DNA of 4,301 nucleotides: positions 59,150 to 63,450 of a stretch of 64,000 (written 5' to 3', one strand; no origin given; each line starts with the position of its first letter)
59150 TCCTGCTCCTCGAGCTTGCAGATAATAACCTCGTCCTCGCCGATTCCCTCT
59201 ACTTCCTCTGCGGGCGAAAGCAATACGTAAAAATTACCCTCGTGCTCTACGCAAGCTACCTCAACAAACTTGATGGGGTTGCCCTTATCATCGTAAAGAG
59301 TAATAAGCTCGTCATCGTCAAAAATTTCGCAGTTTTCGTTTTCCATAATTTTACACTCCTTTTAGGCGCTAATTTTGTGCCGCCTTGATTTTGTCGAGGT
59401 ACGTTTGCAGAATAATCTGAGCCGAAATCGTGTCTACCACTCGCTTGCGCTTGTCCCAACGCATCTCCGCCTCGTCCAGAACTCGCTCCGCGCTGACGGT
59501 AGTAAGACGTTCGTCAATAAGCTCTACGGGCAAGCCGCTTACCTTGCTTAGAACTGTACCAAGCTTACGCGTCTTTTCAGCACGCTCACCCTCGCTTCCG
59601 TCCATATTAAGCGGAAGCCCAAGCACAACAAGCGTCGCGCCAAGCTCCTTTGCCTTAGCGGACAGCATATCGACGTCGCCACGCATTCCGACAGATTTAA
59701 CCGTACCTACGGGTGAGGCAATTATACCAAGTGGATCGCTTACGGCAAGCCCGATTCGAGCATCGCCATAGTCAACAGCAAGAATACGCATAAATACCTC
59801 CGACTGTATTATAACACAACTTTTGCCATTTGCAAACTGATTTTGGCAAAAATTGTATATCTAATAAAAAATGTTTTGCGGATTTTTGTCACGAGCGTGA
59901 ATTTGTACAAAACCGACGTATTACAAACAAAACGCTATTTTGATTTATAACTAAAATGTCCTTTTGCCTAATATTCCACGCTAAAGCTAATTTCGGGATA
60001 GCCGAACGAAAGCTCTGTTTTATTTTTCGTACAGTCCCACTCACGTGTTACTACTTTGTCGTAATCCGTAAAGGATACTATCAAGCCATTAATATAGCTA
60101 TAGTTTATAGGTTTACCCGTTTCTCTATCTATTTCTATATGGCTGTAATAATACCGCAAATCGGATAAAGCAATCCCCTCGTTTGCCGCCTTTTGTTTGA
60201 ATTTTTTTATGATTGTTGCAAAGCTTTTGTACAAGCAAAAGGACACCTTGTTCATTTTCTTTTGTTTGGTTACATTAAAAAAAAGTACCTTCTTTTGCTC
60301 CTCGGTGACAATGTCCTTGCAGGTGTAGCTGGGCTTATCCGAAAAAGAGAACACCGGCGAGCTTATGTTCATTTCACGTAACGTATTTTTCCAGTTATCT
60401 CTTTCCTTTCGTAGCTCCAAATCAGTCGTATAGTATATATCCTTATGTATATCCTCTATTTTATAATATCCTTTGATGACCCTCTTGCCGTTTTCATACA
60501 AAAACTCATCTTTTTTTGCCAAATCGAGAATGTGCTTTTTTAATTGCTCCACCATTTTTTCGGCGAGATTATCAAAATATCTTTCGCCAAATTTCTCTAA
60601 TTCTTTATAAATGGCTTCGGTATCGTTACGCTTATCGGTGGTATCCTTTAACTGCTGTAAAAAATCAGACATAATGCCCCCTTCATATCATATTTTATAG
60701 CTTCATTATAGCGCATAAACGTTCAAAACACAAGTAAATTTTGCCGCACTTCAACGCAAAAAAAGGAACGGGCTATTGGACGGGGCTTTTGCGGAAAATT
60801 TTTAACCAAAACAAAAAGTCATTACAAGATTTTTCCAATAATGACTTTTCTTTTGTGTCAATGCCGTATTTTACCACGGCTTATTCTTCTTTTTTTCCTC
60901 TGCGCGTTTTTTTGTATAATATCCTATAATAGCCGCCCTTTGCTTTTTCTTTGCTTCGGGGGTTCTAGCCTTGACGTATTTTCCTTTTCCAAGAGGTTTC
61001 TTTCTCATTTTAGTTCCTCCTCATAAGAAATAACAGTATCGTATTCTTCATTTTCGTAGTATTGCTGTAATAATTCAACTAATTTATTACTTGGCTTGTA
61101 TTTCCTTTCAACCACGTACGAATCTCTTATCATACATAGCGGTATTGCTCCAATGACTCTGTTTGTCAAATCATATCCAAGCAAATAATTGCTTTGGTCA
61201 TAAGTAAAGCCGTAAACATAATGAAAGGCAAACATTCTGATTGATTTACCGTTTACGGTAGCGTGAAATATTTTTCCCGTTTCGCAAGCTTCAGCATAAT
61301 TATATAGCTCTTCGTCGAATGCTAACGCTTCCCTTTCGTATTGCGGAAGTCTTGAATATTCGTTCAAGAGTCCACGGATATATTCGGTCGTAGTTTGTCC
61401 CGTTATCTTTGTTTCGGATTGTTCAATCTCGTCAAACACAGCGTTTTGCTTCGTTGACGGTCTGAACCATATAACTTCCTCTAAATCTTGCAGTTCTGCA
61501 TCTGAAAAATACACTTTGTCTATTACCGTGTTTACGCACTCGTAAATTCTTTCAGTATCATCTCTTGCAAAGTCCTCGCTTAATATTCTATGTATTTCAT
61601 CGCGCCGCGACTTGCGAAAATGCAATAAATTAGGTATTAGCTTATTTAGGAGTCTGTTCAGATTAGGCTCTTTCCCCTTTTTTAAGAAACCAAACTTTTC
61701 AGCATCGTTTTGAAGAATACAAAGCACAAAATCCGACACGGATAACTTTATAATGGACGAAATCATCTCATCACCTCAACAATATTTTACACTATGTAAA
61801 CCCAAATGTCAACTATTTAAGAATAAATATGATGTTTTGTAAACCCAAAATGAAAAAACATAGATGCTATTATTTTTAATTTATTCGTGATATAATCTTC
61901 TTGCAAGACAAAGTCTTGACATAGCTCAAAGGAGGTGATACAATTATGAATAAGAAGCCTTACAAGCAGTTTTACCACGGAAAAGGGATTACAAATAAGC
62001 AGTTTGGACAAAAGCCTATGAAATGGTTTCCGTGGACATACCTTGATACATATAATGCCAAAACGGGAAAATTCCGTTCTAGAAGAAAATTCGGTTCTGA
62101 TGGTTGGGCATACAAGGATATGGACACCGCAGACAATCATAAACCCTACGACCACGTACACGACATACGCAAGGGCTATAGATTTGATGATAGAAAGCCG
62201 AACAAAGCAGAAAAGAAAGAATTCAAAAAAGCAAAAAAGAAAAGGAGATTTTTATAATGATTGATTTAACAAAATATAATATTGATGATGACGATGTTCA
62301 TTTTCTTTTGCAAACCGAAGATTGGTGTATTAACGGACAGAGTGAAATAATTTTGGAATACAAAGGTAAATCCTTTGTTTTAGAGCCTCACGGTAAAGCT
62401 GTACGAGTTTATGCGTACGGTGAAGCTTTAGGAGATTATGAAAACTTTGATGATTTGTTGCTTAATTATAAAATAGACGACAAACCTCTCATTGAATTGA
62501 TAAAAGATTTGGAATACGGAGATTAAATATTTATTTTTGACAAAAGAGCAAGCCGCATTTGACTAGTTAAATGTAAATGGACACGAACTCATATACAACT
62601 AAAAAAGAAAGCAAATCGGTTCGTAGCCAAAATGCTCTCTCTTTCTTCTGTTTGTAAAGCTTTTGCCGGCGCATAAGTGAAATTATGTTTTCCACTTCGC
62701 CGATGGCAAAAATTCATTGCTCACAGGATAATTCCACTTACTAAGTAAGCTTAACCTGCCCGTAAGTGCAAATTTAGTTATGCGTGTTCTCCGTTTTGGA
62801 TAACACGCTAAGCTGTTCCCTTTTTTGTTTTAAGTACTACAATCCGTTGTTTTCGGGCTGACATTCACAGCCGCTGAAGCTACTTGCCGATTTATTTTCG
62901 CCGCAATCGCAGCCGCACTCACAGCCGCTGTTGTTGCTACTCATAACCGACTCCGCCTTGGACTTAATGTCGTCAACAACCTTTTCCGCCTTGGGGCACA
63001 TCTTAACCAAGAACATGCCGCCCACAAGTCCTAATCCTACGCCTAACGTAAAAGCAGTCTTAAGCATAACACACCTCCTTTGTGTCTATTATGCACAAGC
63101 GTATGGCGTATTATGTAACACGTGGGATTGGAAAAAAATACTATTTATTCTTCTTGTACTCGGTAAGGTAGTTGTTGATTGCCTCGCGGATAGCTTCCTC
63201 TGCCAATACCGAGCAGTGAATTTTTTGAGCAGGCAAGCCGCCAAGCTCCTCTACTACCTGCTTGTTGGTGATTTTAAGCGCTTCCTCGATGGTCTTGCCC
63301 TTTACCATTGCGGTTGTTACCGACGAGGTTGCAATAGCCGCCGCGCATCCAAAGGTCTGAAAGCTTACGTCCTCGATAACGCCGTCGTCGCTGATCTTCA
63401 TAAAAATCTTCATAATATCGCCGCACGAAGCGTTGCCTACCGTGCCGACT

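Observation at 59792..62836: AT-rich accessory islet of about 3 kb with five orphan ORFs between ruvX/DUF1292 and the nifS-nifU operon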

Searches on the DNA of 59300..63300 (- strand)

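Call 11: search_rna_families(source=window, start=59300, end=63300, threshold=evalue, max_evalue=1)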
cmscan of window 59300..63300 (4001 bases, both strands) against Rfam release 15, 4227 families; matches with E-value up to 1: 3.
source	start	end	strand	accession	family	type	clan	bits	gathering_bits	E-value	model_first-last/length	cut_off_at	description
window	62706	62780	-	RF01706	Gut-1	Gene; sRNA;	-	28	50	0.016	1-77/77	no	Gut-1 RNA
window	61679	61782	-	RF00213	snoR38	Gene; snRNA; snoRNA; CD-box;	-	24.9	45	0.88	1-91/91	no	Small nucleolar RNA R38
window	60717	60780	+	RF01704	Glutamine-II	Cis-reg; riboswitch;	-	23.4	33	0.0097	1-60/60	no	Glutamine-II riboswitch aptamer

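Call 63: search_rna_families(sources=[L029, L011, L013, L012], threshold=evalue, max_evalue=0.1)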
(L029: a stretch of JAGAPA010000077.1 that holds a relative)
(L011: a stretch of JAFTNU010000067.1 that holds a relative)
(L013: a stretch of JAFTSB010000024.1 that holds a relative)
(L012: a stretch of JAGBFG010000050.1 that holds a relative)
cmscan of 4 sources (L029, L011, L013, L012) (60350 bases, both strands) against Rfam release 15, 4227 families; matches with E-value up to 0.1: 8.
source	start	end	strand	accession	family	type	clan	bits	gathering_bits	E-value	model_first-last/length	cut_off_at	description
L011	13819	14051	-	RF00230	T-box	Cis-reg; leader;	-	104.4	93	5.3e-22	1-219/219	no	T-box leader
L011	3830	3901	+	RF00005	tRNA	Gene; tRNA;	CL00001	65.4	29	5.4e-12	1-71/71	no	tRNA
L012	6806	6879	-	RF00005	tRNA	Gene; tRNA;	CL00001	52.7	29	1.7e-08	1-71/71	no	tRNA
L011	3886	3961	+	RF03941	mir-3158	Gene; miRNA;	-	51.5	97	1.1e-06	1-81/81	no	mir-3158 microRNA precursor family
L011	3886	3961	-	RF03941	mir-3158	Gene; miRNA;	-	50.7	97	1.8e-06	1-81/81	no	mir-3158 microRNA precursor family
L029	9241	9311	-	RF01706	Gut-1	Gene; sRNA;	-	33.2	50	0.012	1-77/77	no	Gut-1 RNA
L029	9108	9192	+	RF01706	Gut-1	Gene; sRNA;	-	31.1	50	0.039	1-77/77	no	Gut-1 RNA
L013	14449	14539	-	RF00519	suhB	Gene; sRNA;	CL00108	28.8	41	0.064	1-77/77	no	Makes More Granules Regulator RNA (mmgR)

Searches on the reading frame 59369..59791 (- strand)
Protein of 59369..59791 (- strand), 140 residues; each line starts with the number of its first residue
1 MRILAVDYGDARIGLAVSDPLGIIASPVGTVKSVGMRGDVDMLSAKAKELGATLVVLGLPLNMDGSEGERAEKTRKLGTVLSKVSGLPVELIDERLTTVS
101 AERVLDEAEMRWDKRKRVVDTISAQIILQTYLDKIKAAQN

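Call 13: find_encoding_contigs(protein=window:59369-59791:-, flank=10000, max_places=10)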
Protein window:59369-59791:- (140 aa): 2 contigs read that carry it; 2 places shown.
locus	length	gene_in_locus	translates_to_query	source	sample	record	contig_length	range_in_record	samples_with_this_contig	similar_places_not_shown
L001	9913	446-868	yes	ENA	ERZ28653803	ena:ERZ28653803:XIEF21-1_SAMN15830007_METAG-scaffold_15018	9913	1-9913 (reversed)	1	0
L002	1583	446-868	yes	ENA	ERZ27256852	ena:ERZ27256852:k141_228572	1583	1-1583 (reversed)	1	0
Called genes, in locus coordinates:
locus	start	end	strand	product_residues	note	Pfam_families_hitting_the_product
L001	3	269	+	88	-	?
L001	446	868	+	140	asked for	PF03652:RuvX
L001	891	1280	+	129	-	PF06949:DUF1292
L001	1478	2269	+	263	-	PF00318:Ribosomal_S2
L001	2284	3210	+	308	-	PF25025:EF-Ts_N (weak), PF00889:EF_TS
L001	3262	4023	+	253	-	PF00696:AA_kinase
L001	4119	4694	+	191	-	PF01765:RRF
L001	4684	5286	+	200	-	PF01255:Prenyltransf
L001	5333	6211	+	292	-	PF01148:CTP_transf_1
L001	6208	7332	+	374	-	PF02670:DXP_reductoisom, PF08436:DXP_redisom_C, PF13288:DXPR_C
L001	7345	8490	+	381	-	PF02163:Peptidase_M50, PF13180:PDZ_2 (weak)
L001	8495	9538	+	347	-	PF04551:GcpE, PF26540:GcpE_C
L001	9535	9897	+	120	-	-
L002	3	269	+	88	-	?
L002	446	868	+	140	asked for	PF03652:RuvX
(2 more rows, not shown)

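Call 76: find_related_loci(query=window:59369-59791:-, collection=metagenome_contigs, flank=5000)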
Query window:59369-59791:- (140 aa) in metagenome_contigs; peptide patterns used: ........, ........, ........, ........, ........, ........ (x = any residue, [..] = any of these).
600 stretches matched a pattern (row limit reached: there are more); 405 encode a relative of the query (tblastn E <= 1e-3); the best 80 are kept; 80 distinct loci.
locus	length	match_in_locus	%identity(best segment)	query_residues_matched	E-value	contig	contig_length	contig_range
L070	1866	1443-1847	49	2-136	1e-40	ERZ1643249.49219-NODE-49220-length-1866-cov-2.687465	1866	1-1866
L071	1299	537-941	48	1-134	2e-40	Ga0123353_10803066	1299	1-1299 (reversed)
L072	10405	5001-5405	53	1-134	3e-39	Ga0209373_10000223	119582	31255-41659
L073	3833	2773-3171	53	1-133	2e-39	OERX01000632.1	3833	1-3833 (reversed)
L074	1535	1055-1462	52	1-136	1e-39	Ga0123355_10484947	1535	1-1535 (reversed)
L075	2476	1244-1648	50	2-136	1e-38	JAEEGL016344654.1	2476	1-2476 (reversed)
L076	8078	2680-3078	53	2-134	3e-38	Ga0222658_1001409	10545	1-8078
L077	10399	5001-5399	53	2-134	3e-38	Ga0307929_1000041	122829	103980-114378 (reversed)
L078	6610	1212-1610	54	2-134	5e-38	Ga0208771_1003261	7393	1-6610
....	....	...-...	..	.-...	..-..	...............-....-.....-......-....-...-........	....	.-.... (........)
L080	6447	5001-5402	50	2-135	6e-38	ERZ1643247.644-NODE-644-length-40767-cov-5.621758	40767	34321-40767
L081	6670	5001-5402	51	2-135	2e-37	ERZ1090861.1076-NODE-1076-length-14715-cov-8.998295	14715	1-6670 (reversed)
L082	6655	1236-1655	48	1-140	2e-37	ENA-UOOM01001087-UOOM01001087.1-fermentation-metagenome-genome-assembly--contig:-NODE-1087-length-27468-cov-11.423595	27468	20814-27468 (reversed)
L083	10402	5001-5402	45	1-134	2e-36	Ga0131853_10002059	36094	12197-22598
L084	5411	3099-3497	50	1-133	5e-36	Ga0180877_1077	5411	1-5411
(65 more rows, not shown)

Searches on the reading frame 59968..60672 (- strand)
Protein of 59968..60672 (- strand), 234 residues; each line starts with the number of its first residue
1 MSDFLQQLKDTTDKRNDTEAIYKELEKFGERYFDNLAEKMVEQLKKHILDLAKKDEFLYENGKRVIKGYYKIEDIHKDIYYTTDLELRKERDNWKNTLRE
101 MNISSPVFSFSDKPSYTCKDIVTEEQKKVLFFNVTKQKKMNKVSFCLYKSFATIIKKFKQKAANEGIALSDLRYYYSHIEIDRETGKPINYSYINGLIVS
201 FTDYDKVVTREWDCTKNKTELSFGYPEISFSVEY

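Call 3: search_protein_families(library=pfam, proteins=[window:59968-60672:-], max_evalue=1)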
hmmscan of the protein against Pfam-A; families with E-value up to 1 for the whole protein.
window:59968-60672:- (234 aa): 3 families
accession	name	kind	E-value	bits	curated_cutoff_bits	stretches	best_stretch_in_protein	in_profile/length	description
PF20243.3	MbnP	-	0.068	13.5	27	1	158-203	19-63/189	MbnP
PF09194.16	Endonuc-BsobI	-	0.093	12.5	25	1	123-173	182-232/313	Restriction endonuclease BsobI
PF18507.7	WW_1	-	0.76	10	25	0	56-65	4-13/27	WW domain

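Call 4: search_protein_families(library=padloc, proteins=[window:59968-60672:-], max_evalue=1)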
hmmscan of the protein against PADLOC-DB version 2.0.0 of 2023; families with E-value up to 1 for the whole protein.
window:59968-60672:- (234 aa): 0 families

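Call 5: search_protein_families(library=phrogs, proteins=[window:59968-60672:-], max_evalue=1)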
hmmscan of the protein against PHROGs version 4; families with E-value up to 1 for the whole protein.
window:59968-60672:- (234 aa): 2 families
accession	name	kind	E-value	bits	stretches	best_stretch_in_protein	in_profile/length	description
phrog_19033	-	unknown function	0.15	13.3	1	49-97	48-92/130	-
phrog_32342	-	unknown function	0.18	12.8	1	42-109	38-102/130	-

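Call 6: search_protein_families(library=ncbifam, proteins=[window:59968-60672:-], max_evalue=1)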
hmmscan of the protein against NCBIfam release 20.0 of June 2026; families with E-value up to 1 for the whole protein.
window:59968-60672:- (234 aa): 1 family
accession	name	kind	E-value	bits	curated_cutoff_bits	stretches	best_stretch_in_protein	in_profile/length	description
TIGR03283.1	thy_syn_methano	equivalog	0.92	9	174.55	1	35-77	57-99/201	thymidylate synthase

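Call 22: search_solved_structures(query=window:59968-60672:-, max_evalue=10)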
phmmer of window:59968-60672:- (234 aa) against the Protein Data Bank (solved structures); distinct sequences matched with E-value up to 10: 3.
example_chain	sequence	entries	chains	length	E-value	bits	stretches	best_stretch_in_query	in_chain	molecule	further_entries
3hjl_A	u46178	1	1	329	0.066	15.9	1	18-67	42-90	Flagellar motor switch protein fliG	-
5gn1_A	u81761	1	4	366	0.1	15.2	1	73-137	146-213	ATP-dependent helicase FUN30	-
5cwf_A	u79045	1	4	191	2.5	10.7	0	18-56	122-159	Designed helical repeat protein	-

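Call 41: find_homologous_proteins(query=window:59968-60672:-, max_evalue=0.001)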
Query window:59968-60672:- (234 aa): 3 proteins with E <= 0.001 among 181 candidates.
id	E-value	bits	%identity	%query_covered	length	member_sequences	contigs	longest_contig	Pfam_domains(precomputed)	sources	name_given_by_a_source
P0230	3.0e-150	516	100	100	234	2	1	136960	-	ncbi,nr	ncbi:MAG: hypothetical protein IKC48_01590 [Clostridia bacterium]|nr:hypothetical protein [Clostridi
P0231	4.0e-133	460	89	100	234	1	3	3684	-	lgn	-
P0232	1.4e-127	442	90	100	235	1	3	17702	-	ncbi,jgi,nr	ncbi:MAG: hypothetical protein E7350_02310 [Clostridiales bacterium]|nr:hypothetical protein [Clostr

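Call 42: find_encoding_contigs(protein=P0232, flank=8000, max_places=4)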
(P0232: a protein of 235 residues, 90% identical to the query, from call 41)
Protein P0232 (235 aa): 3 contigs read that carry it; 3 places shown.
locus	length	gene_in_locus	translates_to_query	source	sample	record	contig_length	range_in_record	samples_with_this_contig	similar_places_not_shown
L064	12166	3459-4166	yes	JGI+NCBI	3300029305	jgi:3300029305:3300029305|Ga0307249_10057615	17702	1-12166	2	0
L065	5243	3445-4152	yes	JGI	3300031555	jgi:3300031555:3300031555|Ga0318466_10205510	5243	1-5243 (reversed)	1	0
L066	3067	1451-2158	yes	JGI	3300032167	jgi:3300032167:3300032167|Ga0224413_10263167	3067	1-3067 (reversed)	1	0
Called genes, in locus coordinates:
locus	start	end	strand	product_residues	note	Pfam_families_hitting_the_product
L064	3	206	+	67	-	?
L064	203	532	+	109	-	PF11969:DcpS_C, PF01230:HIT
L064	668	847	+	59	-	PF01165:Ribosomal_S21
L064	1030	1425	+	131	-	PF02082:Rrf2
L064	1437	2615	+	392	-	-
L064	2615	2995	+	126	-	PF01592:NifU_N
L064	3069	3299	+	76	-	-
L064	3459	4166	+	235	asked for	-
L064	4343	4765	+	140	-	PF03652:RuvX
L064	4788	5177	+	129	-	PF06949:DUF1292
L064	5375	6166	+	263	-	PF00318:Ribosomal_S2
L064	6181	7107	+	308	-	PF25025:EF-Ts_N (weak), PF00889:EF_TS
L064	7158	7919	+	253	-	PF00696:AA_kinase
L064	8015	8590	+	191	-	PF01765:RRF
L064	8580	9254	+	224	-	PF01255:Prenyltransf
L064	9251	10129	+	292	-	PF01148:CTP_transf_1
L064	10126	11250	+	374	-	PF02670:DXP_reductoisom, PF08436:DXP_redisom_C, PF13288:DXPR_C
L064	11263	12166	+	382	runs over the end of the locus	PF02163:Peptidase_M50, PF13180:PDZ_2 (weak)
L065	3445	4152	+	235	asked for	-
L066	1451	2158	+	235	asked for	-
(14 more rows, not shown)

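Call 43: find_encoding_contigs(protein=P0231, flank=8000, max_places=4)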
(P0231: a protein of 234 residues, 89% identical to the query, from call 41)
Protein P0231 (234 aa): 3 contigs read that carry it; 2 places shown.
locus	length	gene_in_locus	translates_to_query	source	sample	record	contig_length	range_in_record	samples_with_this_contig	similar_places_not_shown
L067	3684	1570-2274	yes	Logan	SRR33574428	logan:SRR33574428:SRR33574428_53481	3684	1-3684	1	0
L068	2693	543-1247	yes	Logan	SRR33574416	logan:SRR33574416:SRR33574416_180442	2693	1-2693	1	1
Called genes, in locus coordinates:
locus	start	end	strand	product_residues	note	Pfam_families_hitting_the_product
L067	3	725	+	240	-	?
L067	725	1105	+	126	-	PF01592:NifU_N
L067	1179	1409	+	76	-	-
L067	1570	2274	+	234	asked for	-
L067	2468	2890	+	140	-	PF03652:RuvX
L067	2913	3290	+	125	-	PF06949:DUF1292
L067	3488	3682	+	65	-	?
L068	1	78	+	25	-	?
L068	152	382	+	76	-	-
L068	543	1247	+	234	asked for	-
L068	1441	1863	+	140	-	PF03652:RuvX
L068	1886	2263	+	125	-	PF06949:DUF1292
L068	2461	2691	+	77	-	?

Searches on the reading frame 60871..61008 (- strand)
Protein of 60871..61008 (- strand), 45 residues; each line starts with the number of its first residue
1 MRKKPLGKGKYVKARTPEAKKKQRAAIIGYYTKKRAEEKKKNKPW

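Call 3: search_protein_families(library=pfam, proteins=[window:60871-61008:-], max_evalue=1)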
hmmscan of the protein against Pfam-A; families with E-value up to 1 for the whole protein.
window:60871-61008:- (45 aa): 0 families

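Call 4: search_protein_families(library=padloc, proteins=[window:60871-61008:-], max_evalue=1)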
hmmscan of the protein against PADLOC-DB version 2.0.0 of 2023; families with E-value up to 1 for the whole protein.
window:60871-61008:- (45 aa): 0 families

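Call 5: search_protein_families(library=phrogs, proteins=[window:60871-61008:-], max_evalue=1)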
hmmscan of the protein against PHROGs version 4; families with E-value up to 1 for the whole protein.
window:60871-61008:- (45 aa): 0 families

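Call 6: search_protein_families(library=ncbifam, proteins=[window:60871-61008:-], max_evalue=1)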
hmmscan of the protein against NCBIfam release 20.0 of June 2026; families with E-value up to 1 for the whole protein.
window:60871-61008:- (45 aa): 0 families

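Call 99: search_solved_structures(query=window:60871-61008:-, max_evalue=10)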
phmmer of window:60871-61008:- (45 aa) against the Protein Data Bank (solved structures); distinct sequences matched with E-value up to 10: 0.
